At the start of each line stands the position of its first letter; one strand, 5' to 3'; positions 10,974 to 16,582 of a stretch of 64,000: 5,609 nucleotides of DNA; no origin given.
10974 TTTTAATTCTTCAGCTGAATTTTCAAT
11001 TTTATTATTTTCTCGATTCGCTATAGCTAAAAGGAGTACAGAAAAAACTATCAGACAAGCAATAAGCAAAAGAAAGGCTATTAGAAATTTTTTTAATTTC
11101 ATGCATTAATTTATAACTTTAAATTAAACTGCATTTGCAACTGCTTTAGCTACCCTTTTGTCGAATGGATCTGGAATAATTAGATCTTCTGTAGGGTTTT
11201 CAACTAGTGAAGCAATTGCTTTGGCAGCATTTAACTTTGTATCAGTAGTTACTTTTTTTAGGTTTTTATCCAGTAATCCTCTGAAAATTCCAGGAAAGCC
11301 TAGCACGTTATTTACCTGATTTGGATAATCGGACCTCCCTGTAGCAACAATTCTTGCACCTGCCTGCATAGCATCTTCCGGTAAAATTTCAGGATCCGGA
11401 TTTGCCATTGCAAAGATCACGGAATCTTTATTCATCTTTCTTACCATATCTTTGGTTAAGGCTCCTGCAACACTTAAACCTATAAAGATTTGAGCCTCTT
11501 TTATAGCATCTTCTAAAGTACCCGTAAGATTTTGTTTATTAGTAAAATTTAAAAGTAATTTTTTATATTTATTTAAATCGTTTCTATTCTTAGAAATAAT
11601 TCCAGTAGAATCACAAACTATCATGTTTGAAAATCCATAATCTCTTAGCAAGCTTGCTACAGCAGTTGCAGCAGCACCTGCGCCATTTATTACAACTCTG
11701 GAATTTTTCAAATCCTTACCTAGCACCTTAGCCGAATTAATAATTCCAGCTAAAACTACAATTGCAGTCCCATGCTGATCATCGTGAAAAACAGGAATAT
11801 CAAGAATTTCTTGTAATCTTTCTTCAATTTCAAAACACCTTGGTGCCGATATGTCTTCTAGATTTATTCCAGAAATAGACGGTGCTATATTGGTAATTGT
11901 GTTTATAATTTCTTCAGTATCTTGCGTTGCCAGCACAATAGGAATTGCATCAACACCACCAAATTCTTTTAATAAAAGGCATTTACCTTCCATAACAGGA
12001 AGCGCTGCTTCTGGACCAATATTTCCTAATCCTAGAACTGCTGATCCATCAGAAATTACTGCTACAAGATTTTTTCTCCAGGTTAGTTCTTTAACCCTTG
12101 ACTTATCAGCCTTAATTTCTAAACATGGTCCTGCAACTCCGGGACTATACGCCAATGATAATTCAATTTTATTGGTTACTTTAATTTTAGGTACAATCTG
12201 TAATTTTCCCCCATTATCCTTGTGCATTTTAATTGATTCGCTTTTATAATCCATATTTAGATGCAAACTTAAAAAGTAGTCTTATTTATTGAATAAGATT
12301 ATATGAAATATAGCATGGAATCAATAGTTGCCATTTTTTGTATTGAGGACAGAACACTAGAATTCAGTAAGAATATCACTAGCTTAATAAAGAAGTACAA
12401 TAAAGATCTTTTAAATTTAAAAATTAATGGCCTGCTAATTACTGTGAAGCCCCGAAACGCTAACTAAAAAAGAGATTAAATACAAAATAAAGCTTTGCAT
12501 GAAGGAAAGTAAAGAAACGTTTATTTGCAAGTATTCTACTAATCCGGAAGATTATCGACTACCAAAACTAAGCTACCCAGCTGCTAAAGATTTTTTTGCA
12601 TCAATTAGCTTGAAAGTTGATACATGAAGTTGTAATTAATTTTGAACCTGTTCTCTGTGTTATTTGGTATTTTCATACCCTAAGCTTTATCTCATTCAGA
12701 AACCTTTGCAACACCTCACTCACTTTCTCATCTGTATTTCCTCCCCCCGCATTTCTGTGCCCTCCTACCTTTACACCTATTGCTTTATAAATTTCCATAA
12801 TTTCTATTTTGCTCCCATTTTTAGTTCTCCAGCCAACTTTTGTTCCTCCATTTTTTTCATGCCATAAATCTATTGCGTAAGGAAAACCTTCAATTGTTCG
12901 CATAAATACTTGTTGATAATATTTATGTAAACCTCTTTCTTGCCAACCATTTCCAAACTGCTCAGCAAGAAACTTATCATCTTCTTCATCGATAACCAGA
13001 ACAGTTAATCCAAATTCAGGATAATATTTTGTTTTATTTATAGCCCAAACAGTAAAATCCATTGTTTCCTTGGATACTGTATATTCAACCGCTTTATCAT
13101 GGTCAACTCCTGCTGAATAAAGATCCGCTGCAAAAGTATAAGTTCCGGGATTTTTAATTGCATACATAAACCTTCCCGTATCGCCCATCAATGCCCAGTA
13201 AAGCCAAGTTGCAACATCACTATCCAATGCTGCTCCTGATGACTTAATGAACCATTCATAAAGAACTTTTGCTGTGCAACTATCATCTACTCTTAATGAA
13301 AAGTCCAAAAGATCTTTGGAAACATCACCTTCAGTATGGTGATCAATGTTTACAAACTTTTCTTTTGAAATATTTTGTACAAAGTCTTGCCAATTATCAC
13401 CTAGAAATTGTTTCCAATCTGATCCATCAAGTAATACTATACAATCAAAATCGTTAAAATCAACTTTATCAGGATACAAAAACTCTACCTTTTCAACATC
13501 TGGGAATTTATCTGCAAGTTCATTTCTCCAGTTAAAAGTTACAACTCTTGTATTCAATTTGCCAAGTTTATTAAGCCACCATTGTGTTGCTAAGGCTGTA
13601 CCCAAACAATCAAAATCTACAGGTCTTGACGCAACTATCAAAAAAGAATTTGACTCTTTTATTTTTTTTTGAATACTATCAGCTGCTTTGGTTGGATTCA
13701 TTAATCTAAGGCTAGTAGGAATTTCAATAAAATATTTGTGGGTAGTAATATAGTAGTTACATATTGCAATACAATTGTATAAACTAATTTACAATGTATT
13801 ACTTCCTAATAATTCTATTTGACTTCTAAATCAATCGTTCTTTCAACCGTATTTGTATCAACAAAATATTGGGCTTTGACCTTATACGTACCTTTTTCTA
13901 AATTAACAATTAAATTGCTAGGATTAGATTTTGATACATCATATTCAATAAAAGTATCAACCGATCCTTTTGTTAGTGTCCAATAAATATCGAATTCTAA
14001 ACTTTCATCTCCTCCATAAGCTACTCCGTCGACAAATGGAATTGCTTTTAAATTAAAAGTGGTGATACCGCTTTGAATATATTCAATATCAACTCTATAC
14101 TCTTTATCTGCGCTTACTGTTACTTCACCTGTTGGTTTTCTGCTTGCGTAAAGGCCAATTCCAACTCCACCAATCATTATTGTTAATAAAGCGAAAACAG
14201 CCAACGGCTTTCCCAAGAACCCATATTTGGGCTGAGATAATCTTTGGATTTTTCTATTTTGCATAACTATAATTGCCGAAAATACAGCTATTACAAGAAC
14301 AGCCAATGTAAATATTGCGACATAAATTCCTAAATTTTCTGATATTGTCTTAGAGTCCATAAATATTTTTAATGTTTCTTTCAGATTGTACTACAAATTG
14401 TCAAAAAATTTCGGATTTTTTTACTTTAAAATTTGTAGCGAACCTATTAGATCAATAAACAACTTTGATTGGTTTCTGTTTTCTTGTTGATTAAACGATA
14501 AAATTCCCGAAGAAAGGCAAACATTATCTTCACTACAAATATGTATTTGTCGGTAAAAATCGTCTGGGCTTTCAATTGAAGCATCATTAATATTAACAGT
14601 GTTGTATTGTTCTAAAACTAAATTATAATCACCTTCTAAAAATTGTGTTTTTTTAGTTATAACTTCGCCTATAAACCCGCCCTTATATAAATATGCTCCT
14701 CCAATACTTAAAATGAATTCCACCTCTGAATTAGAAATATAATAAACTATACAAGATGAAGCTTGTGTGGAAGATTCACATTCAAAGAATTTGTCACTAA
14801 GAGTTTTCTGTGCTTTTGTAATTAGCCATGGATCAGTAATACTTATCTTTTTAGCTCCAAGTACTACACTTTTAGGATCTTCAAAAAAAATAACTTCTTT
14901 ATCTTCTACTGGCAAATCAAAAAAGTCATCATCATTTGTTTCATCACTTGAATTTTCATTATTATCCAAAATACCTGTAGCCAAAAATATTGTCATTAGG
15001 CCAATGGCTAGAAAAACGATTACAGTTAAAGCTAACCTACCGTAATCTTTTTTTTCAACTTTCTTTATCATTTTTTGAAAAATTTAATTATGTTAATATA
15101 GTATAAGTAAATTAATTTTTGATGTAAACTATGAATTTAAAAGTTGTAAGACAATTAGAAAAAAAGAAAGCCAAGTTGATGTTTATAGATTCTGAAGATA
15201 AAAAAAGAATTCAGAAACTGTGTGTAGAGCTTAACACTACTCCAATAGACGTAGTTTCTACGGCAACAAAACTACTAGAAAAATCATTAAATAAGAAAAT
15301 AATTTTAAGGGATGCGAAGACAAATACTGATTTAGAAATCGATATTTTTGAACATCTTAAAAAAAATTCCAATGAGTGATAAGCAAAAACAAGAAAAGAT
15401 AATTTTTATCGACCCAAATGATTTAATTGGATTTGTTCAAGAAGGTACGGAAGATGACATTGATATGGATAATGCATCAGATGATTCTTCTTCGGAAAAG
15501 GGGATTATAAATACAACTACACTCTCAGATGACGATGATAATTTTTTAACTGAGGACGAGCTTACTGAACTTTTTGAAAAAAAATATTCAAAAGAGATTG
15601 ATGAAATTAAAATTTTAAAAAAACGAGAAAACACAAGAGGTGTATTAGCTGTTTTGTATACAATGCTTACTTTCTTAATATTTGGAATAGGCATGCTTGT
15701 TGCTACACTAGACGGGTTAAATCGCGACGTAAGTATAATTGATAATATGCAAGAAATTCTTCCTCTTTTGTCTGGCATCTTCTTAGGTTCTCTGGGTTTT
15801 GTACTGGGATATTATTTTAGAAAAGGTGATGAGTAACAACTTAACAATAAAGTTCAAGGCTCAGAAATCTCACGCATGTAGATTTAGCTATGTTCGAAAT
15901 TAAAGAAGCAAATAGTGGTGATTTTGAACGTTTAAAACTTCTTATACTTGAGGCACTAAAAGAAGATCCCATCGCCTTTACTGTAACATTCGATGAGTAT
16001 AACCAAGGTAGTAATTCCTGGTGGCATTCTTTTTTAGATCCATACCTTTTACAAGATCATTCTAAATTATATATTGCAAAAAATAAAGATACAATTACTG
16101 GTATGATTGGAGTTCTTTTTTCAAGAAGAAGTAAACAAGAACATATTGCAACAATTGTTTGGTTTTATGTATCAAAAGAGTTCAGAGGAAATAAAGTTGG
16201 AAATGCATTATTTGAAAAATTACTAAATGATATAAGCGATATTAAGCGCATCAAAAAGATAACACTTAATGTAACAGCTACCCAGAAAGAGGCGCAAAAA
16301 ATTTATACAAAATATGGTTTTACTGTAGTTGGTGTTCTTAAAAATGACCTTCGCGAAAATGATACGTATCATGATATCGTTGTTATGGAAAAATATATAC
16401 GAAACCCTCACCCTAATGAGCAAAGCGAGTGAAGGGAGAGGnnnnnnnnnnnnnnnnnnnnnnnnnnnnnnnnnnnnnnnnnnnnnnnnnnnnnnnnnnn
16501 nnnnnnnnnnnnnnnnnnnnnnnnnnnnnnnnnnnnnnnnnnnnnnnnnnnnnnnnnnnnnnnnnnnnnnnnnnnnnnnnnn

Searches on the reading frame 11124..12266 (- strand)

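Call 32: search_protein_families(library=pfam, proteins=[window:11124-12266:-], max_evalue=0.001)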
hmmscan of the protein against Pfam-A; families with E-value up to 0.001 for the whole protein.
window:11124-12266:- (380 aa): 3 families
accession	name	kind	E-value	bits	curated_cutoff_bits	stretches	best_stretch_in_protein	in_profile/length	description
PF00390.24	malic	-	9.4e-26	91.2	23.1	1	22-152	4-182/182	Malic enzyme, N-terminal domain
PF03949.21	Malic_M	-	8.9e-25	87.9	23.5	1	166-366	3-238/258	Malic enzyme, NAD binding domain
PF00208.27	ELFV_dehydrog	-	0.00035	20.8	23.4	1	171-236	14-78/241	Glutamate/Leucine/Phenylalanine/Valine dehydrogenase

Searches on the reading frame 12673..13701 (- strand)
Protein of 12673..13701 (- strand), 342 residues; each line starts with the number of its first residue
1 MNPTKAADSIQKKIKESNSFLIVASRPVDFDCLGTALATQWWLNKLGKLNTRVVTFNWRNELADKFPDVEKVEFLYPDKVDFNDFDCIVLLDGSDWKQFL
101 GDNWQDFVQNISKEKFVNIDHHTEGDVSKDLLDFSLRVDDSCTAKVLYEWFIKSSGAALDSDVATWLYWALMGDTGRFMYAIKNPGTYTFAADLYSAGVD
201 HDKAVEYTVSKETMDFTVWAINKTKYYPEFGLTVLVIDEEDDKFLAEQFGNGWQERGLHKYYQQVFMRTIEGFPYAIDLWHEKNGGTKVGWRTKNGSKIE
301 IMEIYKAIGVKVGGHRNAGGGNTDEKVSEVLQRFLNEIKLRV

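Call 32: search_protein_families(library=pfam, proteins=[window:12673-13701:-], max_evalue=0.001)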
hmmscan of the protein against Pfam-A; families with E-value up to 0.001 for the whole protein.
window:12673-13701:- (342 aa): 2 families
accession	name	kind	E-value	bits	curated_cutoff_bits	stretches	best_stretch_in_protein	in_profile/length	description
PF01368.27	DHH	-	3.6e-07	31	28.1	1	21-170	3-124/125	DHH family, N-terminal domain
PF02272.25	DHHA1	-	0.00066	20.5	25.9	0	242-339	2-97/102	DHHA1 domain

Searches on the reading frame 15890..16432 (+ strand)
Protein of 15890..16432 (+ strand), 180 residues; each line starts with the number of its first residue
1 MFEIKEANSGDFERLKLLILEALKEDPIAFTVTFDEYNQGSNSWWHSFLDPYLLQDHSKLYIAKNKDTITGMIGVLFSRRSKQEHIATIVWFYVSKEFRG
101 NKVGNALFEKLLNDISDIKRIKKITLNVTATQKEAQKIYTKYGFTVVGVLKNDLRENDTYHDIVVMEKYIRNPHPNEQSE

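Call 33: search_protein_families(library=pfam, proteins=[window:15890-16432:+], max_evalue=0.001)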
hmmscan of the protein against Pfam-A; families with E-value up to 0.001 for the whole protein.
window:15890-16432:+ (180 aa): 4 families
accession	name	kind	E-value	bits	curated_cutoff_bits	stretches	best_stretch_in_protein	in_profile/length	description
PF13673.13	Acetyltransf_10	-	2.8e-13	50.4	23.6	1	51-148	24-111/128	Acetyltransferase (GNAT) domain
PF00583.31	Acetyltransf_1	-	6.5e-13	49.4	20.7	1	37-144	19-116/116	Acetyltransferase (GNAT) family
PF13508.13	Acetyltransf_7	-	1.3e-11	45.2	27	1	57-145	2-83/84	Acetyltransferase (GNAT) domain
PF13420.13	Acetyltransf_4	-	1.9e-09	38.2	24.3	1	4-164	1-154/155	Acetyltransferase (GNAT) domain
